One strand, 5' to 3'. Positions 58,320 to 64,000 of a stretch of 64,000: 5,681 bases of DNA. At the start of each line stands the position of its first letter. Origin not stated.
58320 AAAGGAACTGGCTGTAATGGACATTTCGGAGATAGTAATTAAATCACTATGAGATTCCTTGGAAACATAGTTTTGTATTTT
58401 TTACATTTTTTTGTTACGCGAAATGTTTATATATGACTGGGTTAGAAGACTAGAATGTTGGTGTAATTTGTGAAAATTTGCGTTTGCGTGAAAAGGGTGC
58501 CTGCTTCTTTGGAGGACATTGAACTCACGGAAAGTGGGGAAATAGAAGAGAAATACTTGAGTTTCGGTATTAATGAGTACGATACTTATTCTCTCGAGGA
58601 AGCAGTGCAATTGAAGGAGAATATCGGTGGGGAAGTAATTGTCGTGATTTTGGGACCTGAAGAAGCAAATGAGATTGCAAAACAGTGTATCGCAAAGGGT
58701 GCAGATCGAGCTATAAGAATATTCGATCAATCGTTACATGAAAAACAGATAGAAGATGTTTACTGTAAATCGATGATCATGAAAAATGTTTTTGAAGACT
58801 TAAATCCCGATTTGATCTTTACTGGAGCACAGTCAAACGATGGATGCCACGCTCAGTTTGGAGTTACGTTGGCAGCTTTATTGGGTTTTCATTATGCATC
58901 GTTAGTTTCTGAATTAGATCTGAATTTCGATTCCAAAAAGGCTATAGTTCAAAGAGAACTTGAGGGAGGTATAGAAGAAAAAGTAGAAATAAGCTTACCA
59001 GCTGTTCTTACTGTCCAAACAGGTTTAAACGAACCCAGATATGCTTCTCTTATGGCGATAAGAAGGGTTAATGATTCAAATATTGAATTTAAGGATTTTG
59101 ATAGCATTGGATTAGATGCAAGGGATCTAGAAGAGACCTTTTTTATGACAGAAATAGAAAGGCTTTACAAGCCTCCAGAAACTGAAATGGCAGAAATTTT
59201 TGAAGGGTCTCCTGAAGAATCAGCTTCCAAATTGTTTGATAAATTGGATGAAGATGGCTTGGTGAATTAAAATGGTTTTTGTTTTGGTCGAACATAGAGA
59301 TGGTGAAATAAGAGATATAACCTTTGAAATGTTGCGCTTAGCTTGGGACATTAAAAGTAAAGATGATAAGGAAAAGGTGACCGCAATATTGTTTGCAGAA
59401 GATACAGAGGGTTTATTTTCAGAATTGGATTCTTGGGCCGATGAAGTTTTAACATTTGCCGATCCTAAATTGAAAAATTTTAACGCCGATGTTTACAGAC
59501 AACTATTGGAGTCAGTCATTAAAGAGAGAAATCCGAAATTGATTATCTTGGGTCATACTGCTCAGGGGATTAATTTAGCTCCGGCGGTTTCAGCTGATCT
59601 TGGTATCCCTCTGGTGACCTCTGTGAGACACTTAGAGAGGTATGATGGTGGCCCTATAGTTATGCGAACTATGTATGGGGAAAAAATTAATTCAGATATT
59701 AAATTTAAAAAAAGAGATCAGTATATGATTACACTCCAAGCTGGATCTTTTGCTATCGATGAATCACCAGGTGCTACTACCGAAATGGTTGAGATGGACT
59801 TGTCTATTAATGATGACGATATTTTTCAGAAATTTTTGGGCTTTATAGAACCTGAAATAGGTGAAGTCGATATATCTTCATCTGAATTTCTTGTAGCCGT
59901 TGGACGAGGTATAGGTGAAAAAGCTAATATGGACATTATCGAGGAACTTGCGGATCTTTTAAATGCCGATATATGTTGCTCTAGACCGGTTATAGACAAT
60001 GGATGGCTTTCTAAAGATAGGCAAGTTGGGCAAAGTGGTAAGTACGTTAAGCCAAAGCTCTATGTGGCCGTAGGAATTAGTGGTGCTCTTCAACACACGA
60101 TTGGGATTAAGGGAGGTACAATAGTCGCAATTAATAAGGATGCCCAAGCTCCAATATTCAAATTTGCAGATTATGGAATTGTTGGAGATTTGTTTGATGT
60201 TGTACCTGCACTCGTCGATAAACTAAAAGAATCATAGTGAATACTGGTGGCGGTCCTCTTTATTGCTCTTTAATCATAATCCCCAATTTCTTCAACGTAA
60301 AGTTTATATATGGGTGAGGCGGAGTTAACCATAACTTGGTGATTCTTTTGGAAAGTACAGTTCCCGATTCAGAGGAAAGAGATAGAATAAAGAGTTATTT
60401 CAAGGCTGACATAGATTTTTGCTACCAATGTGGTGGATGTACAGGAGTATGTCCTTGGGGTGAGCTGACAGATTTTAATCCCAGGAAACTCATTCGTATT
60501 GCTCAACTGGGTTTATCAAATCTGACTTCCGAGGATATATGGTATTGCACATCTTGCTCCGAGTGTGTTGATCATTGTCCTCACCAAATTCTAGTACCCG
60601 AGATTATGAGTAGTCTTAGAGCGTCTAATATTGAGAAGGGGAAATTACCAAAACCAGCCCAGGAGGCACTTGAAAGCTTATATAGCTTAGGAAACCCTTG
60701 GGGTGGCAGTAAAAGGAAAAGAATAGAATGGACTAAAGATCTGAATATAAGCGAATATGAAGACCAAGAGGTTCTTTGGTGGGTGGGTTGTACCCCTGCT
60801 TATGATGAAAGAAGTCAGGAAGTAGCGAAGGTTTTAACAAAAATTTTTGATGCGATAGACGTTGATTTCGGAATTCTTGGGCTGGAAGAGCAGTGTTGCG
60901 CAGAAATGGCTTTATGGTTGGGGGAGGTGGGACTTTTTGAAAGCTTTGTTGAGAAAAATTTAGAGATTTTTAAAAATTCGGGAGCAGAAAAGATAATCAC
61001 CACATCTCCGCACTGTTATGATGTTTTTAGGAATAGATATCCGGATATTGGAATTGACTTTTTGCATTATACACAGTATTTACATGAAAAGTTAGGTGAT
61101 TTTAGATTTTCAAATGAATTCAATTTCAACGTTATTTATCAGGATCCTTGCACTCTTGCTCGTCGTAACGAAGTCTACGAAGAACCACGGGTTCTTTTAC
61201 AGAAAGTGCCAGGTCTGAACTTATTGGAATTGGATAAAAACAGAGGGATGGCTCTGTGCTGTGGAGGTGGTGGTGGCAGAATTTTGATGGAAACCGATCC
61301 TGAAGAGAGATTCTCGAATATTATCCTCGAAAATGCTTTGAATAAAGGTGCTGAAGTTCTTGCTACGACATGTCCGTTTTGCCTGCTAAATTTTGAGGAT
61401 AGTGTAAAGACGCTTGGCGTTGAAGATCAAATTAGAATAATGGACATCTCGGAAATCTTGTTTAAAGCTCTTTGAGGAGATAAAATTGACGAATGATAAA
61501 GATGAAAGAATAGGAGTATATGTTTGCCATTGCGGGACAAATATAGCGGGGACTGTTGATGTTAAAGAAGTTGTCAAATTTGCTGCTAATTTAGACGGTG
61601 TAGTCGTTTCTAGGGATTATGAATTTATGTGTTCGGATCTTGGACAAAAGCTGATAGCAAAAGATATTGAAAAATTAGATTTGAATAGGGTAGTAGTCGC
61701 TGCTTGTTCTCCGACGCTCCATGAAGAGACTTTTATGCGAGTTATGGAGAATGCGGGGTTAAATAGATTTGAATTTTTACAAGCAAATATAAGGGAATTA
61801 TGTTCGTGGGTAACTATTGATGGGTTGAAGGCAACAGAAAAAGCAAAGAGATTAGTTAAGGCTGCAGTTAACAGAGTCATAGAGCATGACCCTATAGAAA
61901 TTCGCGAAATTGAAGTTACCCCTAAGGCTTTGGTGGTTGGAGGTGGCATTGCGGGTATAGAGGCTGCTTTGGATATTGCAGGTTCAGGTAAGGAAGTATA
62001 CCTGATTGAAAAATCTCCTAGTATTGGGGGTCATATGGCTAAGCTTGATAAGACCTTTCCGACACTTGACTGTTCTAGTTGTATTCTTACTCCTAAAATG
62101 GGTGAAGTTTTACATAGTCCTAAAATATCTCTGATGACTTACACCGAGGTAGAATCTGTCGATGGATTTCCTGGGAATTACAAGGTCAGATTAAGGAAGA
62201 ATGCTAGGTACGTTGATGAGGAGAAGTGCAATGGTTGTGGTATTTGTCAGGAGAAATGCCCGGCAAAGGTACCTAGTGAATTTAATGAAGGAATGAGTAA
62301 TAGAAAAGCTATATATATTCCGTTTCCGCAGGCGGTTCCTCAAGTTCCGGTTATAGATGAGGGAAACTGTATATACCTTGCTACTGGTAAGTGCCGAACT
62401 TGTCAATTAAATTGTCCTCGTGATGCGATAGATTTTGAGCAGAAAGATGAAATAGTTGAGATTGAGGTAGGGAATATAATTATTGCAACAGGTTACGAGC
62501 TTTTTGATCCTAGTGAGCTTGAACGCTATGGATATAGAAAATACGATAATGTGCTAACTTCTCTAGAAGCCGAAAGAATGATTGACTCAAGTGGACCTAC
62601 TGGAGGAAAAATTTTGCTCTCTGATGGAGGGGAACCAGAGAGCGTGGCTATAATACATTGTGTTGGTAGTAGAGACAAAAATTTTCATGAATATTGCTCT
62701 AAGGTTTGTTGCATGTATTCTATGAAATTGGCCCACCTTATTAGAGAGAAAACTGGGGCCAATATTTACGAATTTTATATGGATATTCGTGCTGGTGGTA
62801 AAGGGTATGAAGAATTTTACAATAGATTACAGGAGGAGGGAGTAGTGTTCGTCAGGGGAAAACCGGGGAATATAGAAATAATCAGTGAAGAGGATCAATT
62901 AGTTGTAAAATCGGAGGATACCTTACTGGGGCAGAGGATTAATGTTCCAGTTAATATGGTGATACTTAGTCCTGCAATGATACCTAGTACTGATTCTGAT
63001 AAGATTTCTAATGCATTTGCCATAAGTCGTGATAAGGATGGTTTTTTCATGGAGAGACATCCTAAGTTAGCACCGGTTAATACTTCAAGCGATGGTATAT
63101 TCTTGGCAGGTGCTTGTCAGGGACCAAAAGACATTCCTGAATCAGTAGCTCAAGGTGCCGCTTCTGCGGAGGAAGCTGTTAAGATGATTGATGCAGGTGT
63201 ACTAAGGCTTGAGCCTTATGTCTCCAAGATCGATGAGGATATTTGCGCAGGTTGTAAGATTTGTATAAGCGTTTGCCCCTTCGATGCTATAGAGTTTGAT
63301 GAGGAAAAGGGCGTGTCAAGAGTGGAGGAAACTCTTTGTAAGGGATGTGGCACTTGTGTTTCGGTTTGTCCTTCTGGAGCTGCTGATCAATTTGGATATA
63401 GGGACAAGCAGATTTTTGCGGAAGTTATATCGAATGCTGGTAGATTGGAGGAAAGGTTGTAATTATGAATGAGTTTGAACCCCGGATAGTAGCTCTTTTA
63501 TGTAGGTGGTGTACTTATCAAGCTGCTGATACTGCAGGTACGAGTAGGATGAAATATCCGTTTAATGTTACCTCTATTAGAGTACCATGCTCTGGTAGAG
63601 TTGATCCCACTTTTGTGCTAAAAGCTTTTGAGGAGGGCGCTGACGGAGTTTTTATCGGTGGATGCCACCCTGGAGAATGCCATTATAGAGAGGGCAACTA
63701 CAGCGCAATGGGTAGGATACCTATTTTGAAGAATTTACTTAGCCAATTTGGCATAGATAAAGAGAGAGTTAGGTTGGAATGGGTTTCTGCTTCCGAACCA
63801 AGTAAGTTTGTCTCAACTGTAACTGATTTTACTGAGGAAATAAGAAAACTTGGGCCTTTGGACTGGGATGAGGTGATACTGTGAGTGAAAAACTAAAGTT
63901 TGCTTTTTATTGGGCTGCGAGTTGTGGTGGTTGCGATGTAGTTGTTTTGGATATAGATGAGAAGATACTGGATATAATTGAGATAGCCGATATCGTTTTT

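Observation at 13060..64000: ~50-kb island that reads like an undescribed anaerobic catabolic pathway for 5-substituted (amino)pyrimidines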

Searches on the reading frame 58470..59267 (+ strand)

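Call 6: search_protein_families(library=pfam, proteins=[window:58470-59267:+])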
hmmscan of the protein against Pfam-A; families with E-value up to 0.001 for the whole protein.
window:58470-59267:+ (266 aa): 1 family
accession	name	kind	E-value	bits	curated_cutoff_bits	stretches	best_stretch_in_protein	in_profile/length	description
PF01012.27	ETF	-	4.3e-33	115.1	26.7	1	27-192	6-163/181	Electron transfer flavoprotein domain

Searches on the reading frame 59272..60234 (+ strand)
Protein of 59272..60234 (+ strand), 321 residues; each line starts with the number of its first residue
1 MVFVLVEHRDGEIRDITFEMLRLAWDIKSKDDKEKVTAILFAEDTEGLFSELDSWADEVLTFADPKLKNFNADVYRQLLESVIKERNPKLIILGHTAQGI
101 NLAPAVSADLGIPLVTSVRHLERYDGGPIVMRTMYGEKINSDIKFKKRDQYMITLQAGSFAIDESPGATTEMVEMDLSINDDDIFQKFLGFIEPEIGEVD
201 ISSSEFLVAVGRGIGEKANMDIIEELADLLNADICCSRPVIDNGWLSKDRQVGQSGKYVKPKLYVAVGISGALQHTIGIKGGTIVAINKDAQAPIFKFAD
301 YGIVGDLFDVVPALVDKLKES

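Call 6: search_protein_families(library=pfam, proteins=[window:59272-60234:+])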
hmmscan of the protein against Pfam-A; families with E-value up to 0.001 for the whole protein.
window:59272-60234:+ (321 aa): 2 families
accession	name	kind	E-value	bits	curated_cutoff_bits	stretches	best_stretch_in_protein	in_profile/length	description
PF00766.25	ETF_alpha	-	8.4e-34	115.8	27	1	200-280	1-81/81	Electron transfer flavoprotein FAD-binding domain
PF01012.27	ETF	-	9.1e-31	107.5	26.7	1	2-175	1-176/181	Electron transfer flavoprotein domain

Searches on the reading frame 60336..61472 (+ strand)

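Call 6: search_protein_families(library=pfam, proteins=[window:60336-61472:+])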
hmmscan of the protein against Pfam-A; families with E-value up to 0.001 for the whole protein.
window:60336-61472:+ (379 aa): 10 families
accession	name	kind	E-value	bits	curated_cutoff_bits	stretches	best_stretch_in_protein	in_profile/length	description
PF02754.22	CCG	-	1.6e-29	102.3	20.6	2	266-353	1-84/85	Cysteine-rich domain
PF13183.11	Fer4_8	-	1.7e-10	41.7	27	1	27-85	3-68/68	4Fe-4S dicluster domain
PF13187.11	Fer4_9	-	1.1e-09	38.6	27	1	29-85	2-51/52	4Fe-4S dicluster domain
PF13534.11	Fer4_17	-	1.1e-08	35.9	22.2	1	28-85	1-60/61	4Fe-4S dicluster domain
PF13237.11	Fer4_10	-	1.4e-07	31.8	25.5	1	25-82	5-53/53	4Fe-4S dicluster domain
PF13484.11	Fer4_16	-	2.2e-07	32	30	1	71-98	2-28/66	4Fe-4S double cluster binding domain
PF12838.12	Fer4_7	-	2.3e-05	25.2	27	1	29-85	2-52/52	4Fe-4S dicluster domain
PF12797.12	Fer4_2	-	6.3e-05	23.1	24.5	0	24-41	5-22/22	4Fe-4S binding domain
PF25160.1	LdpA_Fe-S-bd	-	0.00032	20.9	27.6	0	27-46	26-45/49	LdpA Fe-S cluster-binding domain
PF00037.32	Fer4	-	0.00034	20.8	21.1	0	71-85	8-22/24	4Fe-4S binding domain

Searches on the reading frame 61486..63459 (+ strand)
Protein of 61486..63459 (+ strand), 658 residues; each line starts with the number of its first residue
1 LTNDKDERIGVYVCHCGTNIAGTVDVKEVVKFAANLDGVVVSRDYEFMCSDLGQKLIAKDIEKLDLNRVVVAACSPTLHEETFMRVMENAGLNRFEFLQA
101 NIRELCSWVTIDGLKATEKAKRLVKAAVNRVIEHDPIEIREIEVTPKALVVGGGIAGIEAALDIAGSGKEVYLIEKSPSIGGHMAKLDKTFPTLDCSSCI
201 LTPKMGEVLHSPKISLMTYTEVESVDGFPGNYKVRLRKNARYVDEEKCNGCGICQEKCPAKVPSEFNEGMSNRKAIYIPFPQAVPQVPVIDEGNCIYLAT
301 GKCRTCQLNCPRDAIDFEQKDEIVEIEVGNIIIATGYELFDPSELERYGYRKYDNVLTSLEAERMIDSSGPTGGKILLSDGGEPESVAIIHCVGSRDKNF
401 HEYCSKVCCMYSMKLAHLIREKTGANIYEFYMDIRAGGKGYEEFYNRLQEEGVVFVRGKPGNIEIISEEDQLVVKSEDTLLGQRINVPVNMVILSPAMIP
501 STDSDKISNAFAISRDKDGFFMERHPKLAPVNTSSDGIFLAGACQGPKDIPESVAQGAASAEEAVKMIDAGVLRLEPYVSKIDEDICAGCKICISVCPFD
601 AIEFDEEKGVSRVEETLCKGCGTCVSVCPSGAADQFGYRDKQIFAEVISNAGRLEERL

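Call 6: search_protein_families(library=pfam, proteins=[window:61486-63459:+])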
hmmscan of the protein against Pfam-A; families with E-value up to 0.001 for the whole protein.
window:61486-63459:+ (658 aa): 19 families
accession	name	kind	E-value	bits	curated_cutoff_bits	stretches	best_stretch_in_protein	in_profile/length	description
PF00037.32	Fer4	-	5e-18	64.5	21.1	3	581-603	2-24/24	4Fe-4S binding domain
PF12837.12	Fer4_6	-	6.4e-17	61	25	3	612-632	3-23/24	4Fe-4S binding domain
PF12838.12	Fer4_7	-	6.1e-16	59.1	27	1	587-632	2-52/52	4Fe-4S dicluster domain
PF13237.11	Fer4_10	-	3.5e-15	56.1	25.5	2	581-629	3-53/53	4Fe-4S dicluster domain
PF13484.11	Fer4_16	-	3.1e-12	47.5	30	0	587-605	2-20/66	4Fe-4S double cluster binding domain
PF14697.11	Fer4_21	-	1.2e-11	45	35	1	581-630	2-53/59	4Fe-4S dicluster domain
PF13187.11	Fer4_9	-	1.8e-11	44.3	27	2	587-632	2-51/52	4Fe-4S dicluster domain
PF12797.12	Fer4_2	-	3e-11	42.9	24.5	2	242-260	4-22/22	4Fe-4S binding domain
PF07992.20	Pyr_redox_2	-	4.3e-10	39.9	26.1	1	148-248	3-83/291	Pyridine nucleotide-disulphide oxidoreductase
PF25160.1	LdpA_Fe-S-bd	-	4.8e-10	39.5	27.6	1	592-638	8-48/49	LdpA Fe-S cluster-binding domain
PF12831.13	FAD_oxidored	-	1.1e-07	32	27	1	149-185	3-39/416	FAD dependent oxidoreductase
PF01134.28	GIDA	-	2.5e-06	27.2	22.1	1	149-200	3-44/391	Glucose inhibited division protein A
PF13450.12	NAD_binding_8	-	3.4e-06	27.7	21.9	1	150-188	1-39/68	NAD(P)-binding Rossmann-like domain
PF00890.30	FAD_binding_2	-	3.5e-06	26.9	20.4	1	148-185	2-39/414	FAD binding domain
PF13534.11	Fer4_17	-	1e-05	26.4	22.2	0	246-262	44-60/61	4Fe-4S dicluster domain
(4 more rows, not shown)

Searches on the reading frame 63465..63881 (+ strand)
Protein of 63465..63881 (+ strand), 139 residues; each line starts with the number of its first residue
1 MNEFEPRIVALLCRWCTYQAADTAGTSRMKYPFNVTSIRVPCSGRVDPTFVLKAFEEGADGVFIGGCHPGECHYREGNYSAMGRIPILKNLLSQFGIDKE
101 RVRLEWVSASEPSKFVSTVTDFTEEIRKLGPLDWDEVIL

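Call 6: search_protein_families(library=pfam, proteins=[window:63465-63881:+])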
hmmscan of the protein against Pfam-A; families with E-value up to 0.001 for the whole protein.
window:63465-63881:+ (139 aa): 1 family
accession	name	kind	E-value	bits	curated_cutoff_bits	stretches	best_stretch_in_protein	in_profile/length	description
PF02662.21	FlpD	-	4.9e-54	182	22.3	1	8-130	1-123/123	Methyl-viologen-reducing hydrogenase, delta subunit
